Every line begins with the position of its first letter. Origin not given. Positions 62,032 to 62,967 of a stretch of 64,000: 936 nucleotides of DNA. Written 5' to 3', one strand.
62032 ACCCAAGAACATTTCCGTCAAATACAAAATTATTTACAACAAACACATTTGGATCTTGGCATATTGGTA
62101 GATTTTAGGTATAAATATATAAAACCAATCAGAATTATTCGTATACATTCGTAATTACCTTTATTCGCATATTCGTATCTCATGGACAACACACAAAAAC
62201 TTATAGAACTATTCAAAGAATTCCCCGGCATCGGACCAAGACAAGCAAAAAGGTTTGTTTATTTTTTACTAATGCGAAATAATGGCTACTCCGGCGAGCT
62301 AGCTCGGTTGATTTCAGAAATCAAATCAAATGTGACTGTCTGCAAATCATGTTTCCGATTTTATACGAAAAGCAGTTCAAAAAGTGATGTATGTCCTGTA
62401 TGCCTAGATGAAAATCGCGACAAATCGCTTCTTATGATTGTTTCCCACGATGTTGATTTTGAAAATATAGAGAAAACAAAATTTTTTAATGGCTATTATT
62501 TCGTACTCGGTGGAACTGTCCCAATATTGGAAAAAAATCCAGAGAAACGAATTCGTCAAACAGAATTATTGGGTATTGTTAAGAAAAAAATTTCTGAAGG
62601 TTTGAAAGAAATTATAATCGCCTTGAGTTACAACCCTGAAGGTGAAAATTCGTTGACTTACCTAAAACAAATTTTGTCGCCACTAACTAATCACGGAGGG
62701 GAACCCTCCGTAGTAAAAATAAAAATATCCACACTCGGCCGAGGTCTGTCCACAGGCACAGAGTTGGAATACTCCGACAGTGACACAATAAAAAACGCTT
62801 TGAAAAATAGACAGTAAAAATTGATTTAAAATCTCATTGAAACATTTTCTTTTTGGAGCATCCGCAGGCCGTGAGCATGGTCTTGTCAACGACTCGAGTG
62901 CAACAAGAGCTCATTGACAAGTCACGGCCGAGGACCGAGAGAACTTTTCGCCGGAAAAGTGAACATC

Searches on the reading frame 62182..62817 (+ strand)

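Call 83: search_protein_families(library=pfam, proteins=[window:62182-62817:+], max_evalue=0.00001)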
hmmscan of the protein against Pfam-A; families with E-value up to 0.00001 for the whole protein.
window:62182-62817:+ (211 aa): 3 families
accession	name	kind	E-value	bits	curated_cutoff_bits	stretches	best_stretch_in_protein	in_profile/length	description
PF13662.12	Toprim_4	-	2.1e-10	41.1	25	1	83-165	2-74/85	Toprim domain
PF21176.3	RecR_HhH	-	3.9e-08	33.4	27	1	5-46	2-43/45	RecR, helix-hairpin-helix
PF21175.2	RecR_C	-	1.7e-06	27.7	22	1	188-211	1-24/24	RecR, C-terminal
